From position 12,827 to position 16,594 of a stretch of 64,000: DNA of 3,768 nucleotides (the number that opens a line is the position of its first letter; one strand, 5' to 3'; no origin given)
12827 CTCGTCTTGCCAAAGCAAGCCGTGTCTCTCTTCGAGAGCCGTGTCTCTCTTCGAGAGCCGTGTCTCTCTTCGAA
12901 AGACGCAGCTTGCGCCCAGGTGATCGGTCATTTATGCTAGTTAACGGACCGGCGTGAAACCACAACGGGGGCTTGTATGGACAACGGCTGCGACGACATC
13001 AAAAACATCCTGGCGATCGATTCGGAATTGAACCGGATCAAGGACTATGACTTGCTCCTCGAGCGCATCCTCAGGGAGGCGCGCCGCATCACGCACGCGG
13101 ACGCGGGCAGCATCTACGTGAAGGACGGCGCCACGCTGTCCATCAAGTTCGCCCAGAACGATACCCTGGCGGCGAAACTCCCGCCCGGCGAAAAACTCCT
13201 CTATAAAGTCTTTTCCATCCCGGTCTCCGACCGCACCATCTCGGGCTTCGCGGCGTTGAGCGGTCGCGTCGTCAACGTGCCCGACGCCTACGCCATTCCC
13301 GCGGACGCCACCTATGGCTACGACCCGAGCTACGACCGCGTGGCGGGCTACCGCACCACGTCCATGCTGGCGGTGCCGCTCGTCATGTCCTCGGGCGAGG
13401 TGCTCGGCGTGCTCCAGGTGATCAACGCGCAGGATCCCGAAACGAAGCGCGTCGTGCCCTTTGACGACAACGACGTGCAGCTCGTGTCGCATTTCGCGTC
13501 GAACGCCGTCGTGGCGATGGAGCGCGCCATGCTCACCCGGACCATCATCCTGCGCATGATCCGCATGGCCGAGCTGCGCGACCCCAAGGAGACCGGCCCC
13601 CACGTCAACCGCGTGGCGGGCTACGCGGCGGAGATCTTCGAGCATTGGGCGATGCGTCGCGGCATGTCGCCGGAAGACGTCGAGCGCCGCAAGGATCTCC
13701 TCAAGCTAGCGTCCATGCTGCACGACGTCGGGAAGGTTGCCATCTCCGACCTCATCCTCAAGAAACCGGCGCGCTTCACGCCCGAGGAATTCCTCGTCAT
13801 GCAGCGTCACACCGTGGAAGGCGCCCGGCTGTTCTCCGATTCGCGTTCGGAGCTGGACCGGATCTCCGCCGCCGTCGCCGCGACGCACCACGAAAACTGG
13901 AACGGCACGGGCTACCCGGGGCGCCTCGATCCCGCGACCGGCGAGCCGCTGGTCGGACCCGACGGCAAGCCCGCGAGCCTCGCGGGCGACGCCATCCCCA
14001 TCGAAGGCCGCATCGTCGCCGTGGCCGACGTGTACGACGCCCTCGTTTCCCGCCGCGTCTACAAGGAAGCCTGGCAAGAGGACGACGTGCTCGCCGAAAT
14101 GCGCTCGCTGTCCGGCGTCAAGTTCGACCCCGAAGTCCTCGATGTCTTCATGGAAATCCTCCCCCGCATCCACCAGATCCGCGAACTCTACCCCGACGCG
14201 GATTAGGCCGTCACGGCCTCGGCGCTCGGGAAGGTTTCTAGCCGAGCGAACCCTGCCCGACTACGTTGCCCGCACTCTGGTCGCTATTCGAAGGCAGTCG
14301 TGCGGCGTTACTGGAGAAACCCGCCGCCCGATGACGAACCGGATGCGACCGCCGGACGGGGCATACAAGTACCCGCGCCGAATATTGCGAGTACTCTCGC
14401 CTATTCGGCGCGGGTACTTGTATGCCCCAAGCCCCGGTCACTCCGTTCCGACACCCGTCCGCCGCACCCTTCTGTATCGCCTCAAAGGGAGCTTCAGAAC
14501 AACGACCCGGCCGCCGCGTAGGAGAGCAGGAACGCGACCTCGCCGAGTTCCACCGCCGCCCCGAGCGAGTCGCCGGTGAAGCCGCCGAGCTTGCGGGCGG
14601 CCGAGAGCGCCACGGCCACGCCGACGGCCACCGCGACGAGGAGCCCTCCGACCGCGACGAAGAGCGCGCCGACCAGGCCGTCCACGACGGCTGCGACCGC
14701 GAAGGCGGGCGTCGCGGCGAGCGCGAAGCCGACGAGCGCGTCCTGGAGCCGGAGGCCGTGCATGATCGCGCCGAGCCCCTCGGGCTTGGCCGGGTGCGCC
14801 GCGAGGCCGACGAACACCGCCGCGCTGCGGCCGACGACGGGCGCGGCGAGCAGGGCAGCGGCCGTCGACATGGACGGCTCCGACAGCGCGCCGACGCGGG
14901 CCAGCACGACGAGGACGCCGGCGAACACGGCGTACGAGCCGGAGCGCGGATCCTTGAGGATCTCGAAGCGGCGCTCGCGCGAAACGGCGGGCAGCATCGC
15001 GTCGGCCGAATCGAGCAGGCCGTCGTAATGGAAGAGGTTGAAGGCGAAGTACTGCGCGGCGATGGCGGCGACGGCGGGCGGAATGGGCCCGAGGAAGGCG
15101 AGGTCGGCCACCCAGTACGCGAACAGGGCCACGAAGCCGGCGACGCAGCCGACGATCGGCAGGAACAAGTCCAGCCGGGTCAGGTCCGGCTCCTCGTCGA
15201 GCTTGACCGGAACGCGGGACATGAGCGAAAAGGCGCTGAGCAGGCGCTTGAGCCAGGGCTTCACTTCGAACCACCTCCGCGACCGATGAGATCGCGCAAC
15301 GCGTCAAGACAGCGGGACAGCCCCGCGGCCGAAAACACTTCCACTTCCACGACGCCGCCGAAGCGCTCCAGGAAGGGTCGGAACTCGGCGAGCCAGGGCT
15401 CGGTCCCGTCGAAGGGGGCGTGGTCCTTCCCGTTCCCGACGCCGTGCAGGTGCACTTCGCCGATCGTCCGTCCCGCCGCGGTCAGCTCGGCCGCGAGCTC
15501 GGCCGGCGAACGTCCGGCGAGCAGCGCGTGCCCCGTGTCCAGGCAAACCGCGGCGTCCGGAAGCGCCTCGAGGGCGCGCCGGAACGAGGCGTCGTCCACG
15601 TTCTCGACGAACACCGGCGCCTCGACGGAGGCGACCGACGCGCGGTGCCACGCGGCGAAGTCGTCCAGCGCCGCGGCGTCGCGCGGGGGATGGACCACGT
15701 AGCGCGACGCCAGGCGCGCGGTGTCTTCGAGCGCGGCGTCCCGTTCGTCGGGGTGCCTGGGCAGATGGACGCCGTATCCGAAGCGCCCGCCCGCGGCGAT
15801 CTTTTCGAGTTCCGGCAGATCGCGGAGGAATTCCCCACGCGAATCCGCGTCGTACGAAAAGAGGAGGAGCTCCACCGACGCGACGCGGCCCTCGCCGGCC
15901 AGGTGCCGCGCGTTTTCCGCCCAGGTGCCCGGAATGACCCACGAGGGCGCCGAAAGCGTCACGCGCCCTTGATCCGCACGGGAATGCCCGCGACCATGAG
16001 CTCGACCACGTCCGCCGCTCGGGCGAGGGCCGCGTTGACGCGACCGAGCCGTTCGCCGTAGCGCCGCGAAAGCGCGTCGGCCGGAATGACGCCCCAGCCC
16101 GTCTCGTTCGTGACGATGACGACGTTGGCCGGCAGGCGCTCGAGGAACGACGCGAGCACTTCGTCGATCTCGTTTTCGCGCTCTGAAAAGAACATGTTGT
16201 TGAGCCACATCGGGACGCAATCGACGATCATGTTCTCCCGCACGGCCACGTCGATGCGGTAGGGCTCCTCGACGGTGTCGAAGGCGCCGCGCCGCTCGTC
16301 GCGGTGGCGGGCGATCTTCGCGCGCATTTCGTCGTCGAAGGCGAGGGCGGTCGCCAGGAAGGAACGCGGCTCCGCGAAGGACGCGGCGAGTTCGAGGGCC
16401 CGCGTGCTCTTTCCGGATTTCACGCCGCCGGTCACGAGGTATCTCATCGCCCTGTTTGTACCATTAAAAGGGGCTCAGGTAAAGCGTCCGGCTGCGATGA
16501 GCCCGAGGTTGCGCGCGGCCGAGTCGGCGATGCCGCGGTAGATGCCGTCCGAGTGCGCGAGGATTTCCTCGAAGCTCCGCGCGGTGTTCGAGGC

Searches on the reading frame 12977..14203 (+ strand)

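Call 15: search_protein_families(library=pfam, proteins=[window:12977-14203:+], max_evalue=0.01)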
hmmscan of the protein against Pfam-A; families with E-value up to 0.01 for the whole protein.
window:12977-14203:+ (409 aa): 6 families
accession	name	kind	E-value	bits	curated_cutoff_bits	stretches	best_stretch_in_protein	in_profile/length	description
PF13487.12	HD_5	-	1.9e-24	86.8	27.2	2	223-318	23-119/170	HD domain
PF01590.32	GAF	-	3.7e-18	66.8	22.4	1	24-180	2-132/133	GAF domain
PF01966.28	HD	-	9.7e-18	65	22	1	209-355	4-115/116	HD domain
PF13185.12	GAF_2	-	1.6e-10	41.8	28.6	1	25-182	5-136/136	GAF domain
PF13492.12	GAF_3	-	2.6e-07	31.5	27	1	25-183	3-129/129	GAF domain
PF21447.3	Ppx-GppA_III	-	0.0069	16.7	27.3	0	209-253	19-61/177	Ppx/GppA phosphatase, domain III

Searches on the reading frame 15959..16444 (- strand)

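Call 15: search_protein_families(library=pfam, proteins=[window:15959-16444:-], max_evalue=0.01)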
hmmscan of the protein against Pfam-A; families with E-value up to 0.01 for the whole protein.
window:15959-16444:- (161 aa): 1 family
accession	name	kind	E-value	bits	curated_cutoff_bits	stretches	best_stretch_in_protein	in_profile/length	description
PF02283.22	CobU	-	1.9e-46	158.1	27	1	3-158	2-168/168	Cobinamide kinase / cobinamide phosphate guanyltransferase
